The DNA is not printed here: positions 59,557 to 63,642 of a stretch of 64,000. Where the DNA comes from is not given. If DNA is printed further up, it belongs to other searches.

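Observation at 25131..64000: Five intergenic tandem arrays in 64 kb with a period locked to 21 or 23 bp, each with its own unit sequence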

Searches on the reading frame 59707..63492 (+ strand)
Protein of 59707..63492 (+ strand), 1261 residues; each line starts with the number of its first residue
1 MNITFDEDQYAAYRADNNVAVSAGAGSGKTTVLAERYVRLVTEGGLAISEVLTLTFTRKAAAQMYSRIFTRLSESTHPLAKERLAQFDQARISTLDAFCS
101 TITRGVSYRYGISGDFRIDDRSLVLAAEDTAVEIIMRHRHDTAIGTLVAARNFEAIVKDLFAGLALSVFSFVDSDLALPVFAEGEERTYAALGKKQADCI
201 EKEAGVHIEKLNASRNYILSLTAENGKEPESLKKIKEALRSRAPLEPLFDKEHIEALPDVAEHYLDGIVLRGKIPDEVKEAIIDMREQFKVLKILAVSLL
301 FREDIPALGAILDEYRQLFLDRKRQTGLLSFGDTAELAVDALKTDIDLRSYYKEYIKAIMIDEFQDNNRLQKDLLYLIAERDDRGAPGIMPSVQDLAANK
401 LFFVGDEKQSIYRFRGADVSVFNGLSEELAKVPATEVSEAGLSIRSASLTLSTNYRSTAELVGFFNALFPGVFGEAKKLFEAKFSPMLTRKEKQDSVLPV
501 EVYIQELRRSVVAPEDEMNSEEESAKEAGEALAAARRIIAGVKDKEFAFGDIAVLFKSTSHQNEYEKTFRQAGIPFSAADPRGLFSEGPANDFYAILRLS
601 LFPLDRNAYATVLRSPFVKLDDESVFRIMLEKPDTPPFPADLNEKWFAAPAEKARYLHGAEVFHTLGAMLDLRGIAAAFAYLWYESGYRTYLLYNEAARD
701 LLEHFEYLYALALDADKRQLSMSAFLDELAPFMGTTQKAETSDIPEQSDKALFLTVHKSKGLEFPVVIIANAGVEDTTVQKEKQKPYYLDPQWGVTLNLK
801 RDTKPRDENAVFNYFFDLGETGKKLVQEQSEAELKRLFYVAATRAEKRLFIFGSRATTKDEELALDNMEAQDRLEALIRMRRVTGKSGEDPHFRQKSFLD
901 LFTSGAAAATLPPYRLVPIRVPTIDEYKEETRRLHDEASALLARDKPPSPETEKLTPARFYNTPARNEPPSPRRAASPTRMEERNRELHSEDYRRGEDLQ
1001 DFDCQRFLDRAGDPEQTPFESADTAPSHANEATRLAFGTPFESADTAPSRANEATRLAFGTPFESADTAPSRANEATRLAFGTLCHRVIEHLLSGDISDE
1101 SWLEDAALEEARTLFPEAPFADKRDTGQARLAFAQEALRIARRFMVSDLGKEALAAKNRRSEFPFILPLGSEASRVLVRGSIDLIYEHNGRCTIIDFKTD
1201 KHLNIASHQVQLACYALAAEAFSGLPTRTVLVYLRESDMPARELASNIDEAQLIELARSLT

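Call 10: search_protein_families(library=pfam, proteins=[window:59707-63492:+])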
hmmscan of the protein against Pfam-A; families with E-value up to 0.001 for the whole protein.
window:59707-63492:+ (1261 aa): 5 families
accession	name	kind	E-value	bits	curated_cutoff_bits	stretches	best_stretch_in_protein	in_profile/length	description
PF00580.27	UvrD-helicase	-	2.4e-47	162.3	23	1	10-428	6-269/271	UvrD/REP helicase N-terminal domain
PF13361.12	UvrD_C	-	1.7e-27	97.2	25.6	2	700-852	236-346/350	UvrD-like helicase C-terminal domain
PF12705.13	PDDEXK_1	-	5.9e-17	62.9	22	1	1075-1238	31-191/247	PD-(D/E)XK nuclease superfamily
PF13245.12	AAA_19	-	2e-14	54.3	25.1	1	14-415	9-134/134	AAA domain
PF13538.12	UvrD_C_2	-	3.2e-10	40.2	27.4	1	751-772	2-23/52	UvrD-like helicase C-terminal domain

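Call 45: find_encoding_contigs(protein=window:59707-63492:+, flank=10000, max_places=10)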
Protein window:59707-63492:+ (1261 aa): no gene with exactly this product is on record in the collection.

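Call 88: find_homologous_proteins(query=window:59707-63492:+, max_evalue=1e-200)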
Query window:59707-63492:+ (1261 aa): 89 proteins with E <= 1e-200 among 8000 candidates.
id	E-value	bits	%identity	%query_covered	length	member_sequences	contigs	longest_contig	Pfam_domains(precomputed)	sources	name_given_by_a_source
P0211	0.0e+0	2789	100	100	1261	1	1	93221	PF13538.13,PF12705.14,PF13361.13,PF13245.13,PF00580.28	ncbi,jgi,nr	ncbi:MAG: UvrD-helicase domain-containing protein [Treponema sp.]|jgi:ATP-dependent helicase/nucleas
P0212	0.0e+0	2359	86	100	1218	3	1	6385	PF13538.13,PF12705.14,PF13361.13,PF13245.13,PF00580.28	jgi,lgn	jgi:ATP-dependent helicase/nuclease subunit A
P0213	0.0e+0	2310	84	100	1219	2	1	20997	PF13538.13,PF12705.14,PF13361.13,PF13245.13,PF00580.28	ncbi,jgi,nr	ncbi:MAG: UvrD-helicase domain-containing protein [Treponema sp.]|jgi:ATP-dependent helicase/nucleas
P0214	0.0e+0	2251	82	100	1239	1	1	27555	PF13538.13,PF12705.14,PF13361.13,PF13245.13,PF00580.28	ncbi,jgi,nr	ncbi:MAG: UvrD-helicase domain-containing protein [Treponema sp.]|jgi:ATP-dependent helicase/nucleas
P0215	0.0e+0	2144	88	87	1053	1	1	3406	PF13538.13,PF13361.13,PF13245.13,PF00580.28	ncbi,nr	ncbi:MAG: UvrD-helicase domain-containing protein, partial [Treponema sp.]|nr:UvrD-helicase domain-c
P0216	0.0e+0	1899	70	100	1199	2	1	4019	PF13538.13,PF12705.14,PF13361.13,PF13245.13,PF00580.28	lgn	-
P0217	0.0e+0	1231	53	100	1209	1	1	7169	PF13538.13,PF12705.14,PF13361.13,PF13245.13,PF00580.28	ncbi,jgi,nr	ncbi:MAG: UvrD-helicase domain-containing protein [Treponema sp.]|jgi:ATP-dependent helicase/nucleas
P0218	0.0e+0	1156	50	100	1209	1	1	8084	PF13538.13,PF12705.14,PF13361.13,PF13245.13,PF00580.28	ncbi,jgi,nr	ncbi:MAG: UvrD-helicase domain-containing protein [Treponema sp.]|jgi:ATP-dependent helicase/nucleas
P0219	0.0e+0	1136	49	100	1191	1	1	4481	PF13538.13,PF12705.14,PF13361.13,PF13245.13,PF00580.28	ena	-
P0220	0.0e+0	1110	49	99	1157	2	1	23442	PF13538.13,PF12705.14,PF13361.13,PF13245.13,PF00580.28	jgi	jgi:ATP-dependent helicase/nuclease subunit A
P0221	0.0e+0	1097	49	98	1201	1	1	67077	PF13538.13,PF12705.14,PF13361.13,PF13245.13,PF00580.28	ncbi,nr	ncbi:ATPase AAA [Spirochaetia bacterium]|nr:ATPase AAA [Spirochaetia bacterium]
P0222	0.0e+0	1068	46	100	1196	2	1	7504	PF13538.13,PF12705.14,PF13361.13,PF13245.13,PF00580.28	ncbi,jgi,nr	ncbi:MAG: UvrD-helicase domain-containing protein [Treponema sp.]|jgi:ATP-dependent helicase/nucleas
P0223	0.0e+0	1056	49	98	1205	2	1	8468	PF13538.13,PF12705.14,PF13361.13,PF13245.13,PF00580.28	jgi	jgi:ATP-dependent helicase/nuclease subunit A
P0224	0.0e+0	1055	45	100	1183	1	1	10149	PF13538.13,PF12705.14,PF13361.13,PF13245.13,PF00580.28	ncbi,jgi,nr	ncbi:MAG: UvrD-helicase domain-containing protein [Treponema sp.]|jgi:ATP-dependent helicase/nucleas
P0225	0.0e+0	1052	49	100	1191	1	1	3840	PF13538.13,PF12705.14,PF13361.13,PF13245.13,PF00580.28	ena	-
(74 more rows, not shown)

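Call 89: find_encoding_contigs(protein=P0213, flank=10000, max_places=2)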
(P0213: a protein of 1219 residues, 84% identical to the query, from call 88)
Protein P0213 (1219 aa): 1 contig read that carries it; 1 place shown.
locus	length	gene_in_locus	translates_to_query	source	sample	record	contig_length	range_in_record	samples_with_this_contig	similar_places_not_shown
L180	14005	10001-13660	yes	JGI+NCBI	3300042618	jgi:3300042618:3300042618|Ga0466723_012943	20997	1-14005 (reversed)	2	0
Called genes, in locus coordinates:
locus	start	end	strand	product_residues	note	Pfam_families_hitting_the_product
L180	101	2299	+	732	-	PF02743:dCache_1, PF00672:HAMP, PF04108:ATG17_like (faint), PF00015:MCPsignal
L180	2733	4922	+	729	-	PF02743:dCache_1, PF00672:HAMP, PF00015:MCPsignal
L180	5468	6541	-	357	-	PF00990:GGDEF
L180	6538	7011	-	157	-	-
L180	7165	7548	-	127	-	PF08378:NERD, PF02021:UPF0102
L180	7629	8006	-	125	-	PF01245:Ribosomal_L19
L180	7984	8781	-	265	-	PF01746:tRNA_m1G_MT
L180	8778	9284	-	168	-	PF01782:RimM, PF05239:PRC, PF24986:PRC_RimM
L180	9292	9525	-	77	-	PF13083:KH_KhpA-B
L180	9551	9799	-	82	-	PF00886:Ribosomal_S16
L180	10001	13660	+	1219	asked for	PF00580:UvrD-helicase, PF13245:AAA_19, PF13361:UvrD_C, PF13538:UvrD_C_2 (faint), PF12705:PDDEXK_1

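Call 90: find_encoding_contigs(protein=P0214, flank=10000, max_places=2)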
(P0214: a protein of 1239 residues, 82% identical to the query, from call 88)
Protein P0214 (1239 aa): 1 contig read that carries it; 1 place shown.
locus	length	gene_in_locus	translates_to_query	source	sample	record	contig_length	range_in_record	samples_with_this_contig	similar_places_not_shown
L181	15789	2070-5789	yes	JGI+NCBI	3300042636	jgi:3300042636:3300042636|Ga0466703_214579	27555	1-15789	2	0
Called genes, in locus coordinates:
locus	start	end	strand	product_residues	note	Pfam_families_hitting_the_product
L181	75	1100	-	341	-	-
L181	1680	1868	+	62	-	-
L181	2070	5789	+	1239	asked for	PF00580:UvrD-helicase, PF13245:AAA_19, PF13361:UvrD_C, PF13538:UvrD_C_2 (faint), PF12705:PDDEXK_1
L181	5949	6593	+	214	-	-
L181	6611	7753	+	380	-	PF03977:OAD_beta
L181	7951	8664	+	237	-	PF02592:Vut_1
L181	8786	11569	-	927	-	PF01624:MutS_I, PF05188:MutS_II, PF05192:MutS_III, PF05190:MutS_IV, PF00488:MutS_V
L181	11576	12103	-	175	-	PF03938:OmpH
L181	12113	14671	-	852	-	PF07244:POTRA, PF08479:POTRA_2 (weak), PF07244:POTRA, PF01103:Omp85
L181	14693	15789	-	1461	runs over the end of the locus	PF04357:TamB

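Call 91: find_encoding_contigs(protein=P0212, flank=10000, max_places=3)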
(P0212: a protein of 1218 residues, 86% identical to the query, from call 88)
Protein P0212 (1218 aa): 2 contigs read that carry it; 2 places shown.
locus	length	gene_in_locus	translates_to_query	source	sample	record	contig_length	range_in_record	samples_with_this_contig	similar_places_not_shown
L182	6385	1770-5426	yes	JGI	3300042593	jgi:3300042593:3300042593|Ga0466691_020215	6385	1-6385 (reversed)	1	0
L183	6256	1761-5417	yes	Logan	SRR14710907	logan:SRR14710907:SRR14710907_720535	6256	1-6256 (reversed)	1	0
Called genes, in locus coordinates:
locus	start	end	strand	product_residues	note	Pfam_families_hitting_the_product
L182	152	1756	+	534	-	PF13414:TPR_11 (weak), PF00515:TPR_1 (weak), PF13414:TPR_11, PF13424:TPR_12 (weak), PF00515:TPR_1, PF07719:TPR_2 (weak), PF13424:TPR_12, PF00515:TPR_1, +15 more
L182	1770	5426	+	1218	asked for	PF00580:UvrD-helicase, PF13245:AAA_19, PF13361:UvrD_C, PF13538:UvrD_C_2 (faint), PF12705:PDDEXK_1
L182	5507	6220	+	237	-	PF02592:Vut_1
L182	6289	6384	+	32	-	?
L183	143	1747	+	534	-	PF13414:TPR_11 (weak), PF00515:TPR_1 (weak), PF13414:TPR_11, PF13424:TPR_12 (weak), PF00515:TPR_1, PF07719:TPR_2 (weak), PF13424:TPR_12, PF00515:TPR_1, +15 more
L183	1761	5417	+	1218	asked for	PF00580:UvrD-helicase, PF13245:AAA_19, PF13361:UvrD_C, PF13538:UvrD_C_2 (faint), PF12705:PDDEXK_1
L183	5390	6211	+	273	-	PF02592:Vut_1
